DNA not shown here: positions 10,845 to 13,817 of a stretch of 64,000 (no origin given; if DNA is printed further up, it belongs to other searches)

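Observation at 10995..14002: Membrane-anchored Hsp100/Clp-like ATPase with DnaJ-type zinc fingers and a non-canonical NBD1, co-directional with two type IV pilin genes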

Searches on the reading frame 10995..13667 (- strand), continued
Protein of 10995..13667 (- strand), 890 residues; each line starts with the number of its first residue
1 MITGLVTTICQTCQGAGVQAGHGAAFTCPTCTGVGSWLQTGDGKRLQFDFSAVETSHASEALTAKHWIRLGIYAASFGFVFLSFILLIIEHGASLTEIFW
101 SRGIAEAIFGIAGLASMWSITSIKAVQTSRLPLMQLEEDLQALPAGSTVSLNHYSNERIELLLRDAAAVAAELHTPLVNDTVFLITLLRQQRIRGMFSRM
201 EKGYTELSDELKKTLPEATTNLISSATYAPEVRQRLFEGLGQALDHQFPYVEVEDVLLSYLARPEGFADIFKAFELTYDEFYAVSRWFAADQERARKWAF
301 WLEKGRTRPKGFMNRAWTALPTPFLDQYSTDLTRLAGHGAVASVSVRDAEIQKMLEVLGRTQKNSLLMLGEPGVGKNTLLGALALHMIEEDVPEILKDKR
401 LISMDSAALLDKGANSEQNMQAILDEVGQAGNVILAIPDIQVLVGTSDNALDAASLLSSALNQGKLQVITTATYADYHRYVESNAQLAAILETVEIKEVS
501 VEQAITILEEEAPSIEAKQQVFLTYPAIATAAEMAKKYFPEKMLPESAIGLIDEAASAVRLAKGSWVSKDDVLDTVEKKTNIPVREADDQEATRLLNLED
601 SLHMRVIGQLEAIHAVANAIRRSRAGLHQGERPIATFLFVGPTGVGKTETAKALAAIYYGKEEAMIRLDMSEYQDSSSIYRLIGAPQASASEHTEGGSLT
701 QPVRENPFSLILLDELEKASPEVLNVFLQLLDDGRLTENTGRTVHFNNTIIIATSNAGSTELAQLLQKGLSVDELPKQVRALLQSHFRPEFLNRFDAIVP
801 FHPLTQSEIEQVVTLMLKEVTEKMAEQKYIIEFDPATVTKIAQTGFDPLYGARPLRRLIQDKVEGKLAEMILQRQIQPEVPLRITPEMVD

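Call 40: predict_structure(alignment_id=A1)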
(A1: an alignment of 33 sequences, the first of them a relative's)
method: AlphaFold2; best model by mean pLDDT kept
length: 890 residues; sequences in the alignment: 33
mean_pLDDT: 84.3   pTM: 0.72
mean pLDDT of the five models: 84.3, 83.8, 81.5, 80.7, 80.3
residues with pLDDT >= 90: 281; 70-90: 526; 50-70: 66; < 50: 17
segments of 3 or more residues with pLDDT < 50: 306-318
pLDDT, mean of each block of 10 residues (from residue 1): 77 87 74 90 88 79 80 90 89 76 84 87 70 87 88 89 90 90 94 92 93 87 86 92 89 94 92 92 89 73 51 44 85 81 81 91 88 88 85 83 84 73 86 86 62 74 85 82 81 91 90 90 94 86 89 95 93 87 64 79 86 87 73 89 87 88 90 88 70 72 86 93 91 83 83 88 75 75 87 88 87 90 89 91 84 86 89 86 86
secondary structure, 60 per line:
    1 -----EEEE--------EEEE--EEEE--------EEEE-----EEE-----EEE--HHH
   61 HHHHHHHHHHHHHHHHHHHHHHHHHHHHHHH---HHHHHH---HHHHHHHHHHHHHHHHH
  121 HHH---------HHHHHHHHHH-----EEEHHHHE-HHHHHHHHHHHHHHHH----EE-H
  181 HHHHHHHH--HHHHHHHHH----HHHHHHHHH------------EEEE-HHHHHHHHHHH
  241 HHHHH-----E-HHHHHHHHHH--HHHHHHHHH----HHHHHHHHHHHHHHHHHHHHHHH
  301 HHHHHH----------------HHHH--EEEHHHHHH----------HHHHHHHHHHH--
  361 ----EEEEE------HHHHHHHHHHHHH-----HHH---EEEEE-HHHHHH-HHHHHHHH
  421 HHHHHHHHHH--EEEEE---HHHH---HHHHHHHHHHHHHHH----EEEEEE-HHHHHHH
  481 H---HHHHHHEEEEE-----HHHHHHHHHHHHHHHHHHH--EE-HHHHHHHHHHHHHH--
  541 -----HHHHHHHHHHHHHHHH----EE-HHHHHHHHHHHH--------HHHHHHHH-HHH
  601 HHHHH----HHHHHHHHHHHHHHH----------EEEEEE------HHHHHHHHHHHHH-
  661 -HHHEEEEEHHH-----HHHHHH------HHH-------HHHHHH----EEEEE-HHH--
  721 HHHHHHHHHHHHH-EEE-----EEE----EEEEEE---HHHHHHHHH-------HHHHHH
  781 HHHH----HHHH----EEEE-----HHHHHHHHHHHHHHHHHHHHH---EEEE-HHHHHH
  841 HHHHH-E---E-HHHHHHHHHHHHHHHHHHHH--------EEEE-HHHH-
elements in order (helices of 4 or more, strands of 3 or more residues): E6-9 E18-21 E24-27 E36-39 E45-47 E53-55 H58-91 H95-100 H104-123 H133-142 E148-150 H151-154 H157-172 H180-188 H191-199 H204-212 E225-228 H230-245 H253-262 H265-273 H278-306 H323-326 E329-331 H332-337 H348-358 E365-369 H376-388 E400-404 H406-411 H413-430 E433-437 H441-444 H448-462 E467-472 H474-481 H485-490 E491-495 H501-519 H525-538 H546-561 H569-580 H589-596 H598-605 H610-624 E635-640 H647-659 E665-669 H678-683 H700-705 E710-714 H721-733 E735-737 E743-745 E750-755 H759-767 H775-784 H789-792 E797-800 H806-826 E830-833 H835-845 H853-872 E881-884 H886-889
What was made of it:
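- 13503..13652 (-): N-terminal zinc ribbon (aa 6-55) with two CxxCxGxG motifs, so four Cys and probably one Zn site. Call 40: beta-hairpins.
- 13299..13496 (-): Transmembrane hairpin (helices aa 58-91 and 104-123) with a short acidic outer loop. Call 40: AF2 helices.
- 12690..12776 (-): Family-specific basic linker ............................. (aa 298-326). It is highly conserved but predicted disordered in the monomer. Call 40: pLDDT 44-51 for aa 306-318.
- On Integral membrane protein (two-helix hairpin, both ends inside): Call 40: helices 58-91 and 104-123.
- Closest known: PTEX HSP101 with EXP2. Different: Here the anchor is N-terminal, so the geometry is the reverse (own knowledge plus call 40).
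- The AF2 model has pLDDT 84.3 and shows beta-hairpins 6-55, helices 58-91 and 104-123, a helical N-domain, D1 and D2 (call 40). The N-terminal anchor places the ring entrance against the membrane, as in FtsH or Msp1 (inference from call 40).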

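Call 43: fold_search(model_id=the predicted structure, library=pdb)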
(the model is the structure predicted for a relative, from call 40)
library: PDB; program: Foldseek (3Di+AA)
matches with E <= 10: 1460; with E <= 0.001: 1061
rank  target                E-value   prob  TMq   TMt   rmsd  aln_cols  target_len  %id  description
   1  9a66_A                5.2e-58  1.00  0.57  0.63  19.6       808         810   33  Integrative model of CLPC-CLPP by crosslinking MS and deep learning (released 2024-09-18)
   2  9rai_e                5.7e-53  1.00  0.52  0.59  18.4       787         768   34  Structure of the S.aureus MecA/ClpC/ClpP degradation system (released 2025-09-10)
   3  9rai_b                6.9e-53  1.00  0.52  0.60  17.9       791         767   33  Structure of the S.aureus MecA/ClpC/ClpP degradation system (released 2025-09-10)
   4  9rai_d                3.8e-52  1.00  0.52  0.59  18.1       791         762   34  Structure of the S.aureus MecA/ClpC/ClpP degradation system (released 2025-09-10)
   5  9rai_c                4.3e-51  1.00  0.52  0.59  17.2       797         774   33  Structure of the S.aureus MecA/ClpC/ClpP degradation system (released 2025-09-10)
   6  6qs6_A                3.8e-50  1.00  0.53  0.78   5.0       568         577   41  ClpB (DWB and K476C mutant) bound to casein in presence of ATPgammaS - state KC-1 (released 2019-07-03)
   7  4d2q_A                4.2e-50  1.00  0.44  0.49  24.4       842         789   30  Negative-stain electron microscopy of E. coli ClpB mutant E432A (BAP form bound to ClpP) (released 2014-06-04)
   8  9gi1_e                2.1e-49  1.00  0.51  0.75   5.6       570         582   42  Structure of the S.aureus MecA/ClpC/ClpP degradation system (released 2025-08-20)
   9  9gi1_b                3.6e-49  1.00  0.52  0.76   5.5       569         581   42  Structure of the S.aureus MecA/ClpC/ClpP degradation system (released 2025-08-20)
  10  9gi1_d                8.5e-49  1.00  0.51  0.76   5.6       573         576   42  Structure of the S.aureus MecA/ClpC/ClpP degradation system (released 2025-08-20)
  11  6qs4_B                1.3e-48  1.00  0.52  0.76   5.4       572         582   41  Two-Step Activation Mechanism of the ClpB Disaggregase for Sequential Substrate Threading by the Main ATPase Motor. (released 2019-07-03)
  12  9gi1_c                3.2e-48  1.00  0.52  0.76   5.4       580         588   42  Structure of the S.aureus MecA/ClpC/ClpP degradation system (released 2025-08-20)
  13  8xoo_S                1.1e-47  1.00  0.53  0.77   5.2       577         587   39  Cryo-EM structure of the ClpC1:ClpP1P2 degradation complex in Streptomyces hawaiiensis (released 2024-03-27)
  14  8xoo_O                1.2e-47  1.00  0.52  0.76   5.1       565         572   39  Cryo-EM structure of the ClpC1:ClpP1P2 degradation complex in Streptomyces hawaiiensis (released 2024-03-27)
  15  8a8w_D                1.4e-47  1.00  0.52  0.76   5.3       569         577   40  Mycobacterium tuberculosis ClpC1 hexamer structure bound to the natural product antibiotic Ecumycin (class 1) (released 2022-10-26)
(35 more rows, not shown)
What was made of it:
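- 12750..13271 (-): Clp_N-type N-domain (aa 133-306), closest to ClpC N-domains. Call 43: ClpC aligns over about 808 columns.
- On Hsp100/Clp class I (two-ring AAA+): Call 43.
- The best PDB matches are ClpC and ClpB (call 43).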
